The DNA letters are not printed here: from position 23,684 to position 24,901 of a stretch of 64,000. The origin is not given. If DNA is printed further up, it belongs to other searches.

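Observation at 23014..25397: Radical SAM enzyme of unknown specificity in a GC-richer block, divergent from an unrecognisable 257-aa protein and followed by a Rossmann NADP oxidoreductase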

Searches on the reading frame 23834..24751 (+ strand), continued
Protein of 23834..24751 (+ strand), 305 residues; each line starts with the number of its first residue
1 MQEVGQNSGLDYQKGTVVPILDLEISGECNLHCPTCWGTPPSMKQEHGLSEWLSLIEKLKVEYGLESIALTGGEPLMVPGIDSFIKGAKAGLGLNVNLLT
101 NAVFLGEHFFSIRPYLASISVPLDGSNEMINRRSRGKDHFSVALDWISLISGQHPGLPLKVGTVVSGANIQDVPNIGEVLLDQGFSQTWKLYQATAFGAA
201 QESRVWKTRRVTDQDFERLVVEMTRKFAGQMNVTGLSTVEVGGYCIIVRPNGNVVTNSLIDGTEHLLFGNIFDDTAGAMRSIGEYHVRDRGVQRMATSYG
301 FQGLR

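Call 50: search_protein_families(library=ncbifam, proteins=[L018:6971-7873:+, L021:1943-2818:+, L027:255-1133:+, L016:116-991:+, L025:1715-2647:+, L013:6875-7873:+, L030:6965-7822:+, L014:266-1108:+, L020:6932-7819:+, L020:5828-6892:+], max_evalue=1e-20)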
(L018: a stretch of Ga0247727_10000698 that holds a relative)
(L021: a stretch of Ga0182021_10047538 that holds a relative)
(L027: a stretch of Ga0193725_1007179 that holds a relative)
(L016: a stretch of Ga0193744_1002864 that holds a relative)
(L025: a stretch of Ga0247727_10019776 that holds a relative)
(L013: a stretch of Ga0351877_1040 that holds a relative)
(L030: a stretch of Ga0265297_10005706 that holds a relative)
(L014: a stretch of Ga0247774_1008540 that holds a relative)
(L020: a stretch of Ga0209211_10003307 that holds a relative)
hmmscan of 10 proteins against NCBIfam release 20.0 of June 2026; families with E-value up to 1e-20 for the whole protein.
L018:6971-7873:+ (300 aa): 1 family
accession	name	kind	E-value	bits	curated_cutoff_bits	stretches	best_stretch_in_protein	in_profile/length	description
NF038283.1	viperin_w_prok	equivalog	5.2e-26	91.5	180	1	10-241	2-243/281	viperin family antiviral radical SAM protein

L021:1943-2818:+ (291 aa): 1 family
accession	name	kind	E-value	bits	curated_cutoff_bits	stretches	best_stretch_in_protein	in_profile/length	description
NF038283.1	viperin_w_prok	equivalog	1.4e-27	96.6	180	1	8-248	3-249/281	viperin family antiviral radical SAM protein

L027:255-1133:+ (292 aa): 1 family
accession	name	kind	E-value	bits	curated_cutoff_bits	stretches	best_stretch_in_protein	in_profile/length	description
NF038283.1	viperin_w_prok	equivalog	4.2e-25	88.5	180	1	3-232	2-241/281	viperin family antiviral radical SAM protein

L016:116-991:+ (291 aa): 1 family
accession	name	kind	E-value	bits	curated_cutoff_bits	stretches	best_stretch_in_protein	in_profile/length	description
NF038283.1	viperin_w_prok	equivalog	9.7e-28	97.1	180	1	6-257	2-259/281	viperin family antiviral radical SAM protein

L025:1715-2647:+ (310 aa): 1 family
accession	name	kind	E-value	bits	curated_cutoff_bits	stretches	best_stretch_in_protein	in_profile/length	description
NF038283.1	viperin_w_prok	equivalog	4e-25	88.6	180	1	17-247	2-242/281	viperin family antiviral radical SAM protein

L013:6875-7873:+ (332 aa): 2 families
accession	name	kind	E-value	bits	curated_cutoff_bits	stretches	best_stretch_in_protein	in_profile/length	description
NF038283.1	viperin_w_prok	equivalog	1.2e-26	93.5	180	1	50-284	11-248/281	viperin family antiviral radical SAM protein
TIGR04055.1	rSAM_NirJ2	equivalog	2.3e-21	76.7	500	1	46-258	5-210/326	putative heme d1 biosynthesis radical SAM protein NirJ2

L030:6965-7822:+ (285 aa): 3 families
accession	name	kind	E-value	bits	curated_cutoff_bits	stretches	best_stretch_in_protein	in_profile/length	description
NF038283.1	viperin_w_prok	equivalog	1.9e-27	96.1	180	1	13-256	3-254/281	viperin family antiviral radical SAM protein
TIGR04546.1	rSAM_ahbC_deAc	equivalog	6.7e-22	77.8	650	1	19-175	46-202/390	12,18-didecarboxysiroheme deacetylase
TIGR04545.1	rSAM_ahbD_hemeb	equivalog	4.1e-21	75.8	500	1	18-212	6-198/339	heme b synthase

L014:266-1108:+ (280 aa): 1 family
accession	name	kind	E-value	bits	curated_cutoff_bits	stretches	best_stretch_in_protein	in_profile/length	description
NF038283.1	viperin_w_prok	equivalog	2.1e-29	102.6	180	1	7-237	3-240/281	viperin family antiviral radical SAM protein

L020:6932-7819:+ (295 aa): 2 families
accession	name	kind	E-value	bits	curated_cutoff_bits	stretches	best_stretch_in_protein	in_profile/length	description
NF038283.1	viperin_w_prok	equivalog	5.9e-24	84.7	180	1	28-279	8-268/281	viperin family antiviral radical SAM protein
TIGR04546.1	rSAM_ahbC_deAc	equivalog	4.5e-21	75.1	650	1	26-208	43-223/390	12,18-didecarboxysiroheme deacetylase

L020:5828-6892:+ (354 aa): 0 families

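Call 60: list_cluster_members(proteins=[P0027, P0026, P0028, P0029, P0030, P0010, P0066, P0133, P0031, P0032])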
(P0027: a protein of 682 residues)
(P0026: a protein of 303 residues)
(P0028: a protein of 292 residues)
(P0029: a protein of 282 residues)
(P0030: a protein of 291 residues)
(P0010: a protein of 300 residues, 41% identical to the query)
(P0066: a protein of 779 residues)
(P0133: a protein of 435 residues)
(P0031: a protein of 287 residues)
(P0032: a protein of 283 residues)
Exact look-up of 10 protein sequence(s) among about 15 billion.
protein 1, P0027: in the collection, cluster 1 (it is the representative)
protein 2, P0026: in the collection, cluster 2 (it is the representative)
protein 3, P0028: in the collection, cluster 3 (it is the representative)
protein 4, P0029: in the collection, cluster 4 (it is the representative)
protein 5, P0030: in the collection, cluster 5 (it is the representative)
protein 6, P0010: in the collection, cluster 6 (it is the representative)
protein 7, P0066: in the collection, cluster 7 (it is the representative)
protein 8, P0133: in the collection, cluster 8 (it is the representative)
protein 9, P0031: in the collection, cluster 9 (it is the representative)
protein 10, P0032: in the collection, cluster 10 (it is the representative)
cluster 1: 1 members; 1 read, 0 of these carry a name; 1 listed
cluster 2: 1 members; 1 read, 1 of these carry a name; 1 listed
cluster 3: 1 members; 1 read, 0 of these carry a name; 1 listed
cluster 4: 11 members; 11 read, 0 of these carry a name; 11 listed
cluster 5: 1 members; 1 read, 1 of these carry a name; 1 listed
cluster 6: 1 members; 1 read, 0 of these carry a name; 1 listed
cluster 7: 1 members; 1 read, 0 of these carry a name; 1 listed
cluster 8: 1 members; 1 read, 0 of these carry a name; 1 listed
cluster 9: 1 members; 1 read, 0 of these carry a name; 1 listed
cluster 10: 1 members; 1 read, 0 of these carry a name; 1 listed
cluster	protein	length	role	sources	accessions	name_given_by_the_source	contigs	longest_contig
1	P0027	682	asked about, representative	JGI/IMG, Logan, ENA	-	-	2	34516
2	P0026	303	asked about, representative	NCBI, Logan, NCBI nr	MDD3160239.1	MAG: radical SAM protein [Candidatus ainarchaeum sp.] | radical SAM protein [Candidatus ainarchaeum sp.]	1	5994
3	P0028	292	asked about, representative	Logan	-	-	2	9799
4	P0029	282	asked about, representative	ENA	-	-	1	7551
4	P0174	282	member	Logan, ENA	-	-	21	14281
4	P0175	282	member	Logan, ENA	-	-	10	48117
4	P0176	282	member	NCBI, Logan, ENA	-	-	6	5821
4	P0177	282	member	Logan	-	-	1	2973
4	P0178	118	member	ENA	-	-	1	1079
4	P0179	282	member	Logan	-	-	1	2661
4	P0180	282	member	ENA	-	-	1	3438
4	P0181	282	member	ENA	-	-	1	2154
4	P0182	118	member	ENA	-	-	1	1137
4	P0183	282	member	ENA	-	-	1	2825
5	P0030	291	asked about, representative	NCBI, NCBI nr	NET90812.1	MAG: radical SAM protein [Kamptonema sp. SIO1D9] | radical SAM protein [Kamptonema sp. SIO1D9]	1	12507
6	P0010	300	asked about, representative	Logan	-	-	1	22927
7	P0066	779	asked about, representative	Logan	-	-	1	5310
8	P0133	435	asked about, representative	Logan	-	-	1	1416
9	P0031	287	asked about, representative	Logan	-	-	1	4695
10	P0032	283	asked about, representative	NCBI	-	-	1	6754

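Call 61: find_encoding_contigs(protein=P0027, flank=7000, max_places=2)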
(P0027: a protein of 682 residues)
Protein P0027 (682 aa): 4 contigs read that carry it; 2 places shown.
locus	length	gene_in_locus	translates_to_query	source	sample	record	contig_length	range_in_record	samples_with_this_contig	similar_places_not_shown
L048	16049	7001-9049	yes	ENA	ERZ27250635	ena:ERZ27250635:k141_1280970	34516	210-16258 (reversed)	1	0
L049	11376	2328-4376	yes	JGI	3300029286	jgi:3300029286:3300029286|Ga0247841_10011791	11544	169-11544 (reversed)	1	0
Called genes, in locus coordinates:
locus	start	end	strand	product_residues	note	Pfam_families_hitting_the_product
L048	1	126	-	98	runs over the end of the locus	-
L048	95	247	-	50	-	-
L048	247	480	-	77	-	-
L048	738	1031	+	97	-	PF04956:TrbC, PF18895:T4SS_pilin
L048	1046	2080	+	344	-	PF19590:TrbL_3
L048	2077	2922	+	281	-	PF12666:PrgI (weak), PF26593:TraC-like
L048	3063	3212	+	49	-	-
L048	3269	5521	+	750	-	PF01935:DUF87, PF19044:P-loop_TraG, PF12846:AAA_10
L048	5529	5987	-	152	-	PF00293:NUDIX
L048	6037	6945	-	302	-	PF01370:Epimerase, PF04321:RmlD_sub_bind (weak), PF13460:NAD_binding_10, PF07993:NAD_binding_4 (weak), PF16363:GDP_Man_Dehyd (weak)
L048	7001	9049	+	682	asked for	PF04055:Radical_SAM, PF00368:HMG-CoA_red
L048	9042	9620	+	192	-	PF01467:CTP_transf_like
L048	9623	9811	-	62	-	-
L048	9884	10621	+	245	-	PF03796:DnaB_C, PF06745:ATPase, PF08423:Rad51, PF13481:AAA_25, PF23442:DUF7125, PF13479:AAA_24 (weak), PF20720:nSTAND3 (faint)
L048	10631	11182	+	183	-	PF02830:V4R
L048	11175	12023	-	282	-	PF01040:UbiA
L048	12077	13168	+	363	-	PF01266:DAO (faint), PF01593:Amino_oxidase (faint), PF07992:Pyr_redox_2 (weak), PF13450:NAD_binding_8, PF13738:Pyr_redox_3 (faint)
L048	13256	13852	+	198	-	PF04240:Caroten_synth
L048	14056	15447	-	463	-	-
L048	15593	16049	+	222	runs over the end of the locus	?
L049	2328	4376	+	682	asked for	PF04055:Radical_SAM, PF00368:HMG-CoA_red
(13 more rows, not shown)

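Call 62: find_encoding_contigs(protein=P0026, flank=6000, max_places=1)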
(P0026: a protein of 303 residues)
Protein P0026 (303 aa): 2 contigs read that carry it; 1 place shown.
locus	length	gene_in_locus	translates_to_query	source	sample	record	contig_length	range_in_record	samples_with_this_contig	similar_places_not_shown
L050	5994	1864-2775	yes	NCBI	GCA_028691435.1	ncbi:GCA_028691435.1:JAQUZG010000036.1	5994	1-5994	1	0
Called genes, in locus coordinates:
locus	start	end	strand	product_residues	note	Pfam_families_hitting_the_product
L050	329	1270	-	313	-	PF04055:Radical_SAM (faint)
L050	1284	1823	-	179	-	PF01467:CTP_transf_like (weak)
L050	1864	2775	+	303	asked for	PF04055:Radical_SAM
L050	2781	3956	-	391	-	PF00368:HMG-CoA_red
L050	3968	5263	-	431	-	PF00368:HMG-CoA_red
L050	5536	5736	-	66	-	-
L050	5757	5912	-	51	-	-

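Call 74: search_protein_families(library=phrogs, proteins=[window:23834-24751:+], max_evalue=0.01)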
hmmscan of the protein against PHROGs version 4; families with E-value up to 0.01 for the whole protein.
window:23834-24751:+ (305 aa): 3 families
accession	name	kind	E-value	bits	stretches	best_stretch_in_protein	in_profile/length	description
phrog_1802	-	other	6.8e-08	32.8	1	28-227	53-273/556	radical SAM domain-containing protein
phrog_13987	-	other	0.00032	21.1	1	18-101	14-100/274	radical SAM domain-containing protein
phrog_21308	-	other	0.00094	18.4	1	20-127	414-529/735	radical SAM domain-containing protein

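Call 87: search_protein_families(library=ncbifam, proteins=[L006:6918-8078:-, L050:2781-3956:-, L050:3968-5263:-, P0027, L050:1284-1823:-, L006:5321-5926:-, L048:9042-9620:+, L048:5529-5987:-, L048:6037-6945:-, L050:329-1270:-], max_evalue=0.000001)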
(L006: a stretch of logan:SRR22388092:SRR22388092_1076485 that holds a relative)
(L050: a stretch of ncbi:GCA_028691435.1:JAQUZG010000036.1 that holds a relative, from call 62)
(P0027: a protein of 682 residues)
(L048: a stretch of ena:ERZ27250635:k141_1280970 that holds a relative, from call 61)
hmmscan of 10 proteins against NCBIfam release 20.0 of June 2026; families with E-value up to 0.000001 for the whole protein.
L006:6918-8078:- (386 aa): 1 family
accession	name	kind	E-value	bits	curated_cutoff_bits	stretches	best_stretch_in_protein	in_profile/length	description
TIGR00532.1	HMG_CoA_R_NAD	equivalog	2.5e-87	293.7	259.95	1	1-381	20-393/395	hydroxymethylglutaryl-CoA reductase, degradative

L050:2781-3956:- (391 aa): 3 families
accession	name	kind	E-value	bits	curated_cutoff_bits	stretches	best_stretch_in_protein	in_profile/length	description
TIGR00532.1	HMG_CoA_R_NAD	equivalog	9.7e-77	258.8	259.95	1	3-384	21-393/395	hydroxymethylglutaryl-CoA reductase, degradative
TIGR00533.1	HMG_CoA_R_NADP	equivalog_domain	2.7e-10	39.8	441.8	1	31-143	43-161/402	hydroxymethylglutaryl-CoA reductase (NADPH)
TIGR00920.1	2A060605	subfamily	1.3e-09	36.8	778.35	1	17-138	493-614/887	hydroxymethylglutaryl-CoA reductase (NADPH)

L050:3968-5263:- (431 aa): 3 families
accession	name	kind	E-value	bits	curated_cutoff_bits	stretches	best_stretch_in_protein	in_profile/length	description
TIGR00532.1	HMG_CoA_R_NAD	equivalog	1.2e-123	413.3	259.95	1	4-389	23-395/395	hydroxymethylglutaryl-CoA reductase, degradative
TIGR00533.1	HMG_CoA_R_NADP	equivalog_domain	3.1e-16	59.3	441.8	1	45-387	58-400/402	hydroxymethylglutaryl-CoA reductase (NADPH)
TIGR00920.1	2A060605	subfamily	2.4e-11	42.6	778.35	1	46-251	521-719/887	hydroxymethylglutaryl-CoA reductase (NADPH)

P0027 (682 aa): 17 families
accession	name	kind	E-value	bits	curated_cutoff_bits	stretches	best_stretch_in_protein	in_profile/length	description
TIGR00532.1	HMG_CoA_R_NAD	equivalog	3e-65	221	259.95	1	340-675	62-392/395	hydroxymethylglutaryl-CoA reductase, degradative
NF038283.1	viperin_w_prok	equivalog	3.5e-17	62.5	180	1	10-257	4-251/281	viperin family antiviral radical SAM protein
TIGR04055.1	rSAM_NirJ2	equivalog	9.9e-12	45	500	1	13-172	5-167/326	putative heme d1 biosynthesis radical SAM protein NirJ2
TIGR04133.1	rSAM_w_lipo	hypoth_equivalog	2.6e-11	43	425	1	55-227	77-241/350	TIGR04133 family radical SAM/SPASM protein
TIGR04317.1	W_rSAM_matur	equivalog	3.7e-11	42.8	380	1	11-180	7-179/349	tungsten cofactor oxidoreductase radical SAM maturase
NF001199.0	PRK00164.2-1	equivalog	1.1e-10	41.1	231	1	8-214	12-215/308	GTP 3',8-cyclase MoaA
TIGR02668.1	moaA_archaeal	equivalog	2.3e-10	39.9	325.25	1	9-164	11-171/303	GTP 3',8-cyclase MoaA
TIGR04545.1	rSAM_ahbD_hemeb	equivalog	7.7e-09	35.4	500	1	12-172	4-168/339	heme b synthase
TIGR04250.1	SCM_rSAM_ScmE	equivalog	9.3e-09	34.6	400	1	9-168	4-167/358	SynChlorMet cassette radical SAM/SPASM protein ScmE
TIGR04251.1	SCM_rSAM_ScmF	equivalog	1.5e-08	34.4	400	1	13-170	9-173/353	SynChlorMet cassette radical SAM/SPASM protein ScmF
TIGR02666.1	moaA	equivalog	2e-08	33.6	284.05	1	12-160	14-174/336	GTP 3',8-cyclase MoaA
NF033640.1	N_Twi_rSAM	subfamily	1.6e-07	30.8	170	1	38-170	160-299/398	twitch domain-containing radical SAM protein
TIGR03977.1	rSAM_pair_HxsC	equivalog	3e-07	29.6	267.9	1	12-167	29-191/292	His-Xaa-Ser system radical SAM maturase HxsC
TIGR04051.1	rSAM_NirJ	equivalog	3.6e-07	29.5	515.45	1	15-167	9-164/354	heme d1 biosynthesis radical SAM protein NirJ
TIGR04053.2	TIGR04053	equivalog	3.8e-07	29.7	395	1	38-199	41-199/366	TIGR04053 family radical SAM/SPASM domain-containing protein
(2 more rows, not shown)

L050:1284-1823:- (179 aa): 10 families
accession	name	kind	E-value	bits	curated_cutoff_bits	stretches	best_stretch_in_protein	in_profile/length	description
NF002243.0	PRK01153.1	subfamily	2e-22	79.6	127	1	7-177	5-169/175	nicotinamide-nucleotide adenylyltransferase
TIGR01527.1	arch_NMN_Atrans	equivalog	1.5e-16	60.4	181.2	1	7-174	4-165/167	nicotinamide-nucleotide adenylyltransferase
NF003791.0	PRK05379.2-3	equivalog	1.4e-11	44.2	409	1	7-119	10-123/340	bifunctional nicotinamide-nucleotide adenylyltransferase/Nudix hydroxylase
NF003787.0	PRK05379.1-4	equivalog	3.4e-10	39.4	449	1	6-144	13-152/346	bifunctional nicotinamide-nucleotide adenylyltransferase/Nudix hydroxylase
NF003786.0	PRK05379.1-2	equivalog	1.1e-09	38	397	1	5-98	17-109/354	bifunctional nicotinamide-nucleotide adenylyltransferase/Nudix hydroxylase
NF003785.0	PRK05379.1-1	equivalog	3.1e-09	36.5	418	1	7-77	7-78/347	bifunctional nicotinamide-nucleotide adenylyltransferase/Nudix hydroxylase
TIGR00482.1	TIGR00482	equivalog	4.2e-09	36.7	112.45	0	124-168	153-194/194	nicotinate (nicotinamide) nucleotide adenylyltransferase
NF010365.0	PRK13793.1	equivalog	5e-09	36.1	198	1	6-175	8-179/196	nicotinate-nicotinamide nucleotide adenylyltransferase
TIGR00125.1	cyt_tran_rel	domain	5.1e-08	33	27.7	1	7-40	4-37/65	adenylyltransferase/cytidyltransferase family protein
NF003789.0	PRK05379.2-1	equivalog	4.4e-07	29.2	355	1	7-73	12-79/312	bifunctional nicotinamide mononucleotide adenylyltransferase/ADP-ribose pyrophosphatase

L006:5321-5926:- (201 aa): 3 families
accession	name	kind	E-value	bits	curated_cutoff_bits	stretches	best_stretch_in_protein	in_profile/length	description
NF002243.0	PRK01153.1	subfamily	3.5e-18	65.8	127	1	22-196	4-172/175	nicotinamide-nucleotide adenylyltransferase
TIGR01527.1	arch_NMN_Atrans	equivalog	1.1e-12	47.8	181.2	1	22-187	3-162/167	nicotinamide-nucleotide adenylyltransferase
NF003789.0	PRK05379.2-1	equivalog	4.4e-10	39.1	355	1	20-92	9-82/312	bifunctional nicotinamide mononucleotide adenylyltransferase/ADP-ribose pyrophosphatase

L048:9042-9620:+ (192 aa): 3 families
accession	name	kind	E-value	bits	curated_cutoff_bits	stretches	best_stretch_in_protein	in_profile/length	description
NF002243.0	PRK01153.1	subfamily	5.1e-19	68.5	127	1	6-181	4-166/175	nicotinamide-nucleotide adenylyltransferase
TIGR01527.1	arch_NMN_Atrans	equivalog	3e-16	59.4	181.2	1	6-181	3-165/167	nicotinamide-nucleotide adenylyltransferase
TIGR00482.1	TIGR00482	equivalog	1.8e-10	41.2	112.45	0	128-174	147-193/194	nicotinate (nicotinamide) nucleotide adenylyltransferase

L048:5529-5987:- (152 aa): 5 families
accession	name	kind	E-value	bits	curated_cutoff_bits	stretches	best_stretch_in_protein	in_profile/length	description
NF041652.1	Nud_hyd_Dein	equivalog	5e-11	43.1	200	1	11-67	12-77/152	Nudix hydrolase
NF006961.0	PRK09438.1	equivalog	7.4e-08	32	103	1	19-66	17-65/151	dihydroneopterin triphosphate diphosphatase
TIGR02705.1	nudix_YtkD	equivalog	8.3e-08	31.9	154.4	1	14-65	25-77/156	RNA deprotection pyrophosphohydrolase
NF006530.0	PRK08999.1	equivalog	1.3e-07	30.9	245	1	8-66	4-66/315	Nudix family hydrolase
NF008044.0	PRK10776.1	equivalog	7e-07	29.2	148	0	32-69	30-67/130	8-oxo-dGTP diphosphatase MutT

L048:6037-6945:- (302 aa): 1 family
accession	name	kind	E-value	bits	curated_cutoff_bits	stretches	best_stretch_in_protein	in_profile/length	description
TIGR01777.1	yfcH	hypoth_equivalog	2.4e-07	30.6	207.35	1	8-240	2-240/292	TIGR01777 family oxidoreductase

L050:329-1270:- (313 aa): 6 families
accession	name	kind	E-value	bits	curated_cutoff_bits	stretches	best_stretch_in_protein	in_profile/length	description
TIGR00048.1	rRNA_mod_RlmN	equivalog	2.1e-23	82.9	290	1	28-307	82-343/355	dual-specificity RNA methyltransferase RlmN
NF000424.4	CfrAB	exception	3e-14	53.1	530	1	31-307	76-337/338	Cfr family 23S rRNA (adenine(2503)-C(8))-methyltransferase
NF011024.0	PRK14453.1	equivalog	3.8e-14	52.7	468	1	30-309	79-343/348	23S rRNA (adenine(2503)-C(8))-methyltransferase Cfr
TIGR04432.1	rSAM_Cfr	equivalog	5.3e-14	52.2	550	1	30-307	77-339/341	Cfr family 23S rRNA (adenine(2503)-C(8))-methyltransferase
NF008396.0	PRK11194.1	equivalog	1.4e-13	50.5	633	1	58-313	111-360/379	dual-specificity RNA methyltransferase RlmN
NF011031.0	PRK14461.1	equivalog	7.9e-09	35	601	1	58-308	108-363/372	ribosomal RNA large subunit methyltransferase N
